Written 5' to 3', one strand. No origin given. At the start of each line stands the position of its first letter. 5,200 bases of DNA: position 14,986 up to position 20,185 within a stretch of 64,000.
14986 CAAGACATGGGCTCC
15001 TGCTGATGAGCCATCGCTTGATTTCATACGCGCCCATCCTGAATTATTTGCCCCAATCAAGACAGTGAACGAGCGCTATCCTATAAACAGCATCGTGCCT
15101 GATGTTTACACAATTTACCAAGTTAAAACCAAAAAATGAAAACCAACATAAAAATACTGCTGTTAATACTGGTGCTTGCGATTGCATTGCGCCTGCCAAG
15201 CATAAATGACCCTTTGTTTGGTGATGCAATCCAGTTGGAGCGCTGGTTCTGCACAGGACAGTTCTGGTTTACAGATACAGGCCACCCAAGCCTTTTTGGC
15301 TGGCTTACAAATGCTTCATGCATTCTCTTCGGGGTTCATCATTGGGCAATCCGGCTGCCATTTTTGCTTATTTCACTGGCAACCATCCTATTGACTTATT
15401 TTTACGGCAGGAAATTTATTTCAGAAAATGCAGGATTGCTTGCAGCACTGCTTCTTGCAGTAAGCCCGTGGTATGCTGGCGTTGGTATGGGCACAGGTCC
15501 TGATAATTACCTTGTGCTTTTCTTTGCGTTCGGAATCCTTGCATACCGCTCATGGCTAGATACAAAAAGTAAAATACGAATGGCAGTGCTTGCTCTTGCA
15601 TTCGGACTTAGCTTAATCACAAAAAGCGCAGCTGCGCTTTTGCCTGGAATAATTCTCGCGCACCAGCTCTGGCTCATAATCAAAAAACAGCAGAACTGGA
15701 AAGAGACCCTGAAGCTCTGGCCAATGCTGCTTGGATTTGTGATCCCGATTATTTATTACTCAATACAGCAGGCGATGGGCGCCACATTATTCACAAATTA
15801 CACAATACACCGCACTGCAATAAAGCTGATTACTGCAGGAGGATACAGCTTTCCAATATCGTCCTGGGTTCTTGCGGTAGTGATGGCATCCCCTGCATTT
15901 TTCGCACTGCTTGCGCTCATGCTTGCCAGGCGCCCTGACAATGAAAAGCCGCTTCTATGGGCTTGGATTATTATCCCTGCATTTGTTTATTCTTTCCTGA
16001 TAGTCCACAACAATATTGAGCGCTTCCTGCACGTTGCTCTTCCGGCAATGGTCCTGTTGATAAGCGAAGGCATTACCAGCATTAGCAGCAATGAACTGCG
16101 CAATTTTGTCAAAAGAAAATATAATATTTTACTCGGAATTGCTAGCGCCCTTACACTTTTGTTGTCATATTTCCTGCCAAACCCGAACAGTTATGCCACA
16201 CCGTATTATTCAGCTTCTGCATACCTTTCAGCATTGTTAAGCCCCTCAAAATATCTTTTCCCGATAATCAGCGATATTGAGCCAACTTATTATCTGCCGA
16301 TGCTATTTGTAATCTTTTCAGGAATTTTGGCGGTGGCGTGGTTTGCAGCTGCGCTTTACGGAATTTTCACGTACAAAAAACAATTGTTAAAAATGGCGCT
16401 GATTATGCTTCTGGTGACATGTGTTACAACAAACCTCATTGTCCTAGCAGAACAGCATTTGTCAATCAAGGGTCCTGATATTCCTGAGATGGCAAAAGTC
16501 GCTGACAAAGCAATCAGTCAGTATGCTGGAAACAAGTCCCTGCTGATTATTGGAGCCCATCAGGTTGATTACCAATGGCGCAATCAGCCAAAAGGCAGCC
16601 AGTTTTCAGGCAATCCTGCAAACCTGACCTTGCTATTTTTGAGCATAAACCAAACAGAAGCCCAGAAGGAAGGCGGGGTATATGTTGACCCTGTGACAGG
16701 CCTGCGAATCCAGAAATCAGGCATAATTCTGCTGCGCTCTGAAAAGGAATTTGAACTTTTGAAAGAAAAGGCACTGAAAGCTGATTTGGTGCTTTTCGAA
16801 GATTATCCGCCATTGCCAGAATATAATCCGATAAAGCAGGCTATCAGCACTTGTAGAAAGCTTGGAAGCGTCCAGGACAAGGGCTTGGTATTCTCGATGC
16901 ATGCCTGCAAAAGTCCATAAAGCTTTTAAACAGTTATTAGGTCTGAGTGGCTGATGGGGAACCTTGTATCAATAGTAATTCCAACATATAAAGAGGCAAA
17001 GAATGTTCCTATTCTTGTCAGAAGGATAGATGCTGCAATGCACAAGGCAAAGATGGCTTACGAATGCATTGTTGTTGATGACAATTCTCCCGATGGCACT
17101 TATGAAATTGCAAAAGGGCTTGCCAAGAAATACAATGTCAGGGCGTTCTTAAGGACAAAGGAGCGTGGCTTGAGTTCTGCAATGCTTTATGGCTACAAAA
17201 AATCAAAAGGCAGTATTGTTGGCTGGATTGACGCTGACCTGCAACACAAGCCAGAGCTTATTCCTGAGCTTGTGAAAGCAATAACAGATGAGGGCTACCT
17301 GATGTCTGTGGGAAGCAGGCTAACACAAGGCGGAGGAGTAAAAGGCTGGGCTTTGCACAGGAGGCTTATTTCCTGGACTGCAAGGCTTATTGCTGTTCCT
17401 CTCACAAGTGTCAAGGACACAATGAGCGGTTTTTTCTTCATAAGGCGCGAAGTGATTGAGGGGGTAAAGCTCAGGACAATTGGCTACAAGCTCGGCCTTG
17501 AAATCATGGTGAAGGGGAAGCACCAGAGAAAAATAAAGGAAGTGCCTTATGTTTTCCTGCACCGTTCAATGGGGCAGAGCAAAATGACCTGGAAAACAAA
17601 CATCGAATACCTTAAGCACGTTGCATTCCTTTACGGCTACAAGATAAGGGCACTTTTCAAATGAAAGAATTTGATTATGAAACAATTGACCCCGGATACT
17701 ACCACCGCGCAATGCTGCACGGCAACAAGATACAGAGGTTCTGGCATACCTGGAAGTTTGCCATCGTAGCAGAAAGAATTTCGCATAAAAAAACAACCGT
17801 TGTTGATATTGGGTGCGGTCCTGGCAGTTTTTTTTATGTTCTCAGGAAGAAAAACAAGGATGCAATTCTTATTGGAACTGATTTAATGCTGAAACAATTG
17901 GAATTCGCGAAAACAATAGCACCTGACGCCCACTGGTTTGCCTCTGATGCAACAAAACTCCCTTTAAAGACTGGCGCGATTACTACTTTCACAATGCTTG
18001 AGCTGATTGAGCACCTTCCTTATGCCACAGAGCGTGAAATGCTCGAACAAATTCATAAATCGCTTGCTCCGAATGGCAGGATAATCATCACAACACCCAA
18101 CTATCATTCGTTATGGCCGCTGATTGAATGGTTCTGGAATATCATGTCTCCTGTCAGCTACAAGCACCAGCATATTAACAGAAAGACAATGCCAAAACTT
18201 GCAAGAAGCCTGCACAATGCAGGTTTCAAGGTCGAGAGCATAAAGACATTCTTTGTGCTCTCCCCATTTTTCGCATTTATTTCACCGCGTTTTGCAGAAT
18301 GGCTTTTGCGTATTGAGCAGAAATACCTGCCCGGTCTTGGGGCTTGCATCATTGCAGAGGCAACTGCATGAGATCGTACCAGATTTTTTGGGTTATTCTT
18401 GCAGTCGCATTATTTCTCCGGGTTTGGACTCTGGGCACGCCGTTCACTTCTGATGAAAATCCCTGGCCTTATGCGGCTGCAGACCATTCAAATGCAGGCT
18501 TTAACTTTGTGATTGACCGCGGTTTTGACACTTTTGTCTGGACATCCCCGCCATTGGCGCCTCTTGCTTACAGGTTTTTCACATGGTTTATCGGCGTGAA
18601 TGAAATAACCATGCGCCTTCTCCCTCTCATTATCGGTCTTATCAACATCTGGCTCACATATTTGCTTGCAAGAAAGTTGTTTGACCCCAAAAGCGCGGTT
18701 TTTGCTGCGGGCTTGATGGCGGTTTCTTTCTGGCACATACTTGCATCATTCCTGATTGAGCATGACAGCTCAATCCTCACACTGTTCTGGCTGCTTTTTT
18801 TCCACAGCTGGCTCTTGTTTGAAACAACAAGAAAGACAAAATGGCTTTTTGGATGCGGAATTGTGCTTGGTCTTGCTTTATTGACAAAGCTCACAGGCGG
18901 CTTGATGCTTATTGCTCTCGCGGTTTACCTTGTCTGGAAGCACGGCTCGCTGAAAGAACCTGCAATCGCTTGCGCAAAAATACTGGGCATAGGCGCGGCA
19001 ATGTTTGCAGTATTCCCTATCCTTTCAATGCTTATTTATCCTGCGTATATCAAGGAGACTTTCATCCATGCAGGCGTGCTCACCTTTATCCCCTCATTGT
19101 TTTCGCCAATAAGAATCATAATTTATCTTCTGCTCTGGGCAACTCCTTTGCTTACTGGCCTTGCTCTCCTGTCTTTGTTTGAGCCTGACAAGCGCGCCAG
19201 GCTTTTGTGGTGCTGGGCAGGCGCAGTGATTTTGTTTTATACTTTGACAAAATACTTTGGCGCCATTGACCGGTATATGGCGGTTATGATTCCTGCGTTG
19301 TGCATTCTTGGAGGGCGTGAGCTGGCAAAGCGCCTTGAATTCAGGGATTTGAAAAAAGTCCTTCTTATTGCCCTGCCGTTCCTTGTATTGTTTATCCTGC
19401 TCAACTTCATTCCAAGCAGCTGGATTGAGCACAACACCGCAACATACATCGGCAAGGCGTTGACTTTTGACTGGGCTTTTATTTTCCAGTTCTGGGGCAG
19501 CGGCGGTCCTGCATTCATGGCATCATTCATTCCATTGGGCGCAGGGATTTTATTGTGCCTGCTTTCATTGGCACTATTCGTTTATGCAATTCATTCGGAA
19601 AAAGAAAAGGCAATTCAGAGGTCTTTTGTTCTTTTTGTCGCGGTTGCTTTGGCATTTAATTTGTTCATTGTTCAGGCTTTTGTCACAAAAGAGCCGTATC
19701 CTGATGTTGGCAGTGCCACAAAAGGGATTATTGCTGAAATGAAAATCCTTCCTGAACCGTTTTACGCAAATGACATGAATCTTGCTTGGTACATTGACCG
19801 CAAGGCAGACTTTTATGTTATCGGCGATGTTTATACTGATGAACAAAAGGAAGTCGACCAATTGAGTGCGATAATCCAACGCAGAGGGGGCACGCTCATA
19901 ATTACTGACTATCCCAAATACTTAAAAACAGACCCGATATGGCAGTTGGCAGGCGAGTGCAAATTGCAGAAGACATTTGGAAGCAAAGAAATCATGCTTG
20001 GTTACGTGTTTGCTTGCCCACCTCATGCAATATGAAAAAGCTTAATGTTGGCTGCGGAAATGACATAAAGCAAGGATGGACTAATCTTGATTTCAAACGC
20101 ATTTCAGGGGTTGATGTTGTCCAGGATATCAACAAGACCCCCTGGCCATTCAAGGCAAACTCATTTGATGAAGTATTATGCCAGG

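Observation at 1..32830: About 33-kb glycosylation island built from repeated GT2 plus GT-C modules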

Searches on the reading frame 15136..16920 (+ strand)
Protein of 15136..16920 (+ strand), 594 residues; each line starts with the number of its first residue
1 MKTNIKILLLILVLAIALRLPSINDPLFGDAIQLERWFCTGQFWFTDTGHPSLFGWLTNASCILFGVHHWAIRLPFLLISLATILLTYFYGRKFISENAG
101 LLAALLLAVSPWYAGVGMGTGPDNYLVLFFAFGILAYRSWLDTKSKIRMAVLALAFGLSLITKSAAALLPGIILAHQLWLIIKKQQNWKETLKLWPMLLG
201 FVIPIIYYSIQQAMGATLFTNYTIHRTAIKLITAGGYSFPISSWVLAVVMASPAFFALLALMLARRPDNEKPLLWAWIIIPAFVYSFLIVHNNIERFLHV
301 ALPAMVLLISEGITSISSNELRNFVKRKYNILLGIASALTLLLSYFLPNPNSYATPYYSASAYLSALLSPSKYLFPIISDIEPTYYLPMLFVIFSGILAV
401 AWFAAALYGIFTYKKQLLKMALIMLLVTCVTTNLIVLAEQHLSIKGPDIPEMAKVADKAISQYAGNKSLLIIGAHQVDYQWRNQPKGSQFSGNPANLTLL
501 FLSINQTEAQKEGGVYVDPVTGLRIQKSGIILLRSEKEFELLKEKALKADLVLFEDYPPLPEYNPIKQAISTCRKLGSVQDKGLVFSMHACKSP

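Call 4: search_protein_families(library=pfam, proteins=[window:15136-16920:+], max_evalue=0.01)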
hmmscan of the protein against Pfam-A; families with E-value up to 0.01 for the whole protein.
window:15136-16920:+ (594 aa): 2 families
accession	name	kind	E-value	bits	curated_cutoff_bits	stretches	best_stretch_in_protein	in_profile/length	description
PF13231.12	PMT_2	-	1.6e-17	64.6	26.1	1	50-203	2-152/160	Dolichyl-phosphate-mannose-protein mannosyltransferase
PF02366.24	PMT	-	3.3e-06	27.3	22.7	1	49-214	61-239/245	Dolichyl-phosphate-mannose-protein mannosyltransferase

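Call 10: search_protein_families(library=ncbifam, proteins=[window:15136-16920:+], max_evalue=0.01)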
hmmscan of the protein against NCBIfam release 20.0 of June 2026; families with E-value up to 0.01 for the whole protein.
window:15136-16920:+ (594 aa): 0 families

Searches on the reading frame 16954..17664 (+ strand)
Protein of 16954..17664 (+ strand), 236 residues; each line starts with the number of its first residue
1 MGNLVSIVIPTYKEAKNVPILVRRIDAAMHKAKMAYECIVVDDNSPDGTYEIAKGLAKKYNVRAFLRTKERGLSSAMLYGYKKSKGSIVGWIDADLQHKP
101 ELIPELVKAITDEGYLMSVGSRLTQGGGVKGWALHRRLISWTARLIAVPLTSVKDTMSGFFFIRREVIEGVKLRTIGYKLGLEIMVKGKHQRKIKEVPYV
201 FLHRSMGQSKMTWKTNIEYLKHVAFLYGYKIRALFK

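Call 4: search_protein_families(library=pfam, proteins=[window:16954-17664:+], max_evalue=0.01)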
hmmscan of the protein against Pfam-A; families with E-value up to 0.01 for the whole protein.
window:16954-17664:+ (236 aa): 2 families
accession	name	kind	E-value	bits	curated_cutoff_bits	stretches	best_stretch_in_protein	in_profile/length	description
PF00535.33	Glycos_transf_2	-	1.9e-34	119.4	23.3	1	6-169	1-165/168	Glycosyl transferase family 2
PF13641.12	Glyco_tranf_2_3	-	8.2e-08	33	27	1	5-117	3-118/230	Glycosyltransferase like family 2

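Call 10: search_protein_families(library=ncbifam, proteins=[window:16954-17664:+], max_evalue=0.01)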
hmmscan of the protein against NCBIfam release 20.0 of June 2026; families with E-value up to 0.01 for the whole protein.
window:16954-17664:+ (236 aa): 21 families
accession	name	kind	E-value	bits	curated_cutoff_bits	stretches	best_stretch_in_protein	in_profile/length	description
NF007986.1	PRK10714.1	equivalog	3.5e-20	72.3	529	1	5-213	8-212/316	undecaprenyl-phosphate 4-deoxy-4-formamido-L-arabinose transferase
NF047588.1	GlcsyltransPgfSStrep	equivalog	8e-19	68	500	1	5-219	3-213/308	glycosyltransferase PgfS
NF038302.1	EPS_HpsE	equivalog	7.1e-13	48.2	300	1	6-107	4-108/307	hormogonium polysaccharide biosynthesis glycosyltransferase HpsE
NF010496.0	PRK13915.1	equivalog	1.7e-12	47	262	1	3-112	31-144/307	glucosyl-3-phosphoglycerate synthase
TIGR04182.1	glyco_TIGR04182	equivalog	5.4e-12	45.7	325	1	5-208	2-198/293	S-layer glycoprotein N-glycosyltransferase AglJ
NF041875.1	EPS_EpsD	equivalog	1e-11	44.9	370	1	5-120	1-114/325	exopolysaccharide biosynthesis glycosyltransferase EpsD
TIGR04283.1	glyco_like_mftF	equivalog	1.4e-11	44.4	182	1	5-117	1-104/221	TIGR04283 family arsenosugar biosynthesis glycosyltransferase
NF007482.0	PRK10073.1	equivalog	1.8e-11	43.7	423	1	3-110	6-110/334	glycosyltransferase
TIGR03937.1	PgaC_IcaA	equivalog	1e-09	37.9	422.3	1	4-113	46-153/407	poly-beta-1,6-N-acetyl-D-glucosamine synthase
NF047683.1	TeichurnBiosyTuaG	equivalog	1.2e-08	34.9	400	1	3-117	6-118/252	teichuronic acid biosynthesis protein TuaG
NF045692.1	OglycostaseCruG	equivalog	3e-08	33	600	1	5-122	43-165/386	2'-O-glycosyltransferase CruG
TIGR03965.1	mycofact_glyco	equivalog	3.8e-08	32.6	280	1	5-114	76-183/467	mycofactocin biosynthesis glycosyltransferase MftF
TIGR03469.1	HpnB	hypoth_equivalog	6.7e-08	31.9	379.25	1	5-118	46-169/386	hopene-associated glycosyltransferase HpnB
NF038299.1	EPS_HpsN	equivalog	1e-07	31.3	425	1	4-121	2-117/317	hormogonium polysaccharide biosynthesis glycosyltransferase HpsN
TIGR04009.1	wcaE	equivalog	5.3e-07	29.2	369.2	1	4-98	2-96/248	colanic acid biosynthesis glycosyltransferase WcaE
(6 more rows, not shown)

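Call 12: find_encoding_contigs(protein=window:16954-17664:+, flank=10000, max_places=6)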
Protein window:16954-17664:+ (236 aa): 2 contigs read that carry it; 1 place shown.
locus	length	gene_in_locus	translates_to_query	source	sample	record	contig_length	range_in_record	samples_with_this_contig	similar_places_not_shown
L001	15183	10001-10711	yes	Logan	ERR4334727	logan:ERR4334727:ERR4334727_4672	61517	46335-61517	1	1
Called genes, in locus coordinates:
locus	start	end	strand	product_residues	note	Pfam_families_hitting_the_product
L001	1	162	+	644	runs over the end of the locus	PF13522:GATase_6, PF13537:GATase_7, PF00733:Asn_synthase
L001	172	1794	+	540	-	PF25840:Ulvan_lyase_N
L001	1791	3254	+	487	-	PF01943:Polysacc_synt, PF13440:Polysacc_synt_3 (weak)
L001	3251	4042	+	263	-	PF05148:Methyltransf_8, PF01209:Ubie_methyltran (weak), PF13489:Methyltransf_23, PF07021:MetW, PF08241:Methyltransf_11, PF08242:Methyltransf_12, PF13649:Methyltransf_25, PF13847:Methyltransf_31, +1 more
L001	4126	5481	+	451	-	PF02310:B12-binding, PF04055:Radical_SAM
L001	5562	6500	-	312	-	PF00535:Glycos_transf_2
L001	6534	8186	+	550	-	-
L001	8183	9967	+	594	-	PF02366:PMT (weak), PF13231:PMT_2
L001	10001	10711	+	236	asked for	PF00535:Glycos_transf_2, PF13641:Glyco_tranf_2_3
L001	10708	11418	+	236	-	PF13489:Methyltransf_23, PF01728:FtsJ (weak), PF13847:Methyltransf_31, PF08241:Methyltransf_11, PF08242:Methyltransf_12, PF13649:Methyltransf_25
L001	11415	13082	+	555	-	PF02366:PMT, PF13231:PMT_2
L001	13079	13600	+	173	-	PF13489:Methyltransf_23, PF08241:Methyltransf_11, PF08242:Methyltransf_12 (weak), PF13649:Methyltransf_25 (weak), PF13847:Methyltransf_31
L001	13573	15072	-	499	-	PF01943:Polysacc_synt, PF13440:Polysacc_synt_3, PF03023:MurJ, PF01554:MatE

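Call 75: search_solved_structures(query=window:16954-17664:+, max_evalue=0.001)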
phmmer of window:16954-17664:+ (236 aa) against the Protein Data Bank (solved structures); distinct sequences matched with E-value up to 0.001: 19.
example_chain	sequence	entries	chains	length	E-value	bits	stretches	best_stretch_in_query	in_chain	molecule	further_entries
5mlz_A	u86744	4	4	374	1.6e-59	204.5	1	5-226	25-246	Dolichol monophosphate mannose synthase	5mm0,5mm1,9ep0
9hwj_A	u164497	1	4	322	3.4e-15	59.5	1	5-120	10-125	Undecaprenyl-phosphate 4-deoxy-4-formamido-L-arabinose transferase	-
9bhc_C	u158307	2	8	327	1.6e-14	57.3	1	5-120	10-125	Undecaprenyl-phosphate 4-deoxy-4-formamido-L-arabinose transferase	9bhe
8vxh_A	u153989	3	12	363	2.1e-14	56.9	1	5-120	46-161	Undecaprenyl-phosphate 4-deoxy-4-formamido-L-arabinose transferase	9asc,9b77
2z87_A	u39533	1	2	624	1.4e-11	47.6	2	5-113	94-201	Chondroitin synthase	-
2z86_A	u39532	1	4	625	1.4e-11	47.6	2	5-113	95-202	Chondroitin synthase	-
5eke_A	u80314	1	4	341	2.1e-09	40.5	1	5-128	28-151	Uncharacterized glycosyltransferase sll0501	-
5ekp_C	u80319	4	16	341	2.1e-09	40.5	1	5-128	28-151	Uncharacterized glycosyltransferase sll0501 | Glycosyltransferase sll0501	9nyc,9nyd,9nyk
9nye_A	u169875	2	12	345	2.1e-09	40.5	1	5-128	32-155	Glycosyltransferase sll0501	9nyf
9omj_A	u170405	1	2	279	1.5e-07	34.5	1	5-124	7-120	Glycosyltransferase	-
9omm_A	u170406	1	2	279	1.5e-07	34.4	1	5-124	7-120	Glycosyltransferase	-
9omh_A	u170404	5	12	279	1.6e-07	34.4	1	5-124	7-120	Glycosyltransferase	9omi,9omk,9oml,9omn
5tze_C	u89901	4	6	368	2.4e-05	27.3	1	6-115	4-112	Glycosyl transferase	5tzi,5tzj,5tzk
5hea_A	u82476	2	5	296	2.7e-05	27.1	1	2-119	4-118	Putative glycosyltransferase (GalT1)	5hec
8vh7_A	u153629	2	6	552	4.7e-05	26.3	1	4-101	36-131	Heparosan synthase B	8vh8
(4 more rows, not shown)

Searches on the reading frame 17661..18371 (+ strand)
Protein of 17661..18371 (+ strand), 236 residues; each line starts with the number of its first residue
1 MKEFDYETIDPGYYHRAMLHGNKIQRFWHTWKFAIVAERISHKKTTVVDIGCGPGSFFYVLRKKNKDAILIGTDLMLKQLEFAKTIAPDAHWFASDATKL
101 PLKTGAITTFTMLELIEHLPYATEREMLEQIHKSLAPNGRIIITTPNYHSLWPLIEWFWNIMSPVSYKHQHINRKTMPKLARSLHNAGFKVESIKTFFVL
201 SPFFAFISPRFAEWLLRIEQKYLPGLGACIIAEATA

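Call 4: search_protein_families(library=pfam, proteins=[window:17661-18371:+], max_evalue=0.01)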
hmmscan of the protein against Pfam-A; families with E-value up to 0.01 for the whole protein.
window:17661-18371:+ (236 aa): 10 families
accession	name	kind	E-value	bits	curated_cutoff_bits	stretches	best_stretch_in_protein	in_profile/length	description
PF13489.12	Methyltransf_23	-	3e-18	66.5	27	1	42-193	21-163/164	Methyltransferase domain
PF13649.12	Methyltransf_25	-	1.6e-12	48.4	27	1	47-139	1-97/97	Methyltransferase domain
PF08241.18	Methyltransf_11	-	1.2e-11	45.5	21.2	1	48-143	1-95/95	Methyltransferase domain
PF13847.12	Methyltransf_31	-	1.6e-09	38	27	1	42-147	2-113/145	Methyltransferase domain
PF08242.18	Methyltransf_12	-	1.9e-08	35.4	30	1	48-141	1-98/98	Methyltransferase domain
PF01728.25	FtsJ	-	5.7e-07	30.1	24.1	1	40-100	18-78/181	FtsJ-like methyltransferase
PF24675.1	NpmA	-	7.9e-06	25.8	60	1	34-80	14-60/214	16S rRNA (adenine(1408)-N(1))-methyltransferase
PF08003.17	Methyltransf_9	-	0.00058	19.4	23.8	1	19-145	89-219/315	Protein of unknown function (DUF1698)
PF05175.20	MTS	-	0.0015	18.6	23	1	38-86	25-74/170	Methyltransferase small domain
PF02390.23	Methyltransf_4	-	0.0037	17.2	24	0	44-79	2-37/173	Putative methyltransferase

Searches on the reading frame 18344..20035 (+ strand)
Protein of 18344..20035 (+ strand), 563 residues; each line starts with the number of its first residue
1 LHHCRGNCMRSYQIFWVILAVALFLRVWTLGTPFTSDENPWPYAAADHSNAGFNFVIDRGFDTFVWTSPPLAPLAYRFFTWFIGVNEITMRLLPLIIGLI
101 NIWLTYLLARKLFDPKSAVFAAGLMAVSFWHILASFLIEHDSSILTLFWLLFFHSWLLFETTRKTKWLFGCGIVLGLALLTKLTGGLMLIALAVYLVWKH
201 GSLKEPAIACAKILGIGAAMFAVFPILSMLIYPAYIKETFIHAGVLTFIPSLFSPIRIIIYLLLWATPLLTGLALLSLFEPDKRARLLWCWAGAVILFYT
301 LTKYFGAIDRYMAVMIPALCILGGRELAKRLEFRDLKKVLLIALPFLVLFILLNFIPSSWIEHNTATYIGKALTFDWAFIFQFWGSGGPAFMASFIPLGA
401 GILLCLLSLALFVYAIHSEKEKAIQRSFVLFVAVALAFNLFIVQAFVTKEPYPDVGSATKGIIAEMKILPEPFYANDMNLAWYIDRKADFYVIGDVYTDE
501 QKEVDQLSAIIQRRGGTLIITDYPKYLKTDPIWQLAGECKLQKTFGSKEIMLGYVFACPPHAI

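Call 4: search_protein_families(library=pfam, proteins=[window:18344-20035:+], max_evalue=0.01)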
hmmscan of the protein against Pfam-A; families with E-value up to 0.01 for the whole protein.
window:18344-20035:+ (563 aa): 2 families
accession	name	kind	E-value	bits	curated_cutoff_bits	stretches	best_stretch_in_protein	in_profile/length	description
PF13231.12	PMT_2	-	3.3e-23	83.1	26.1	1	68-220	2-153/160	Dolichyl-phosphate-mannose-protein mannosyltransferase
PF02366.24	PMT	-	1e-09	38.7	22.7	1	81-226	75-230/245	Dolichyl-phosphate-mannose-protein mannosyltransferase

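Call 10: search_protein_families(library=ncbifam, proteins=[window:18344-20035:+], max_evalue=0.01)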
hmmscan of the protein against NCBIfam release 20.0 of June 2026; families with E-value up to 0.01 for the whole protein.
window:18344-20035:+ (563 aa): 0 families

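Call 21: search_solved_structures(query=window:18344-20035:+, max_evalue=1)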
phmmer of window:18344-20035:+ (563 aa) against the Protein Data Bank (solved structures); distinct sequences matched with E-value up to 1: 0.
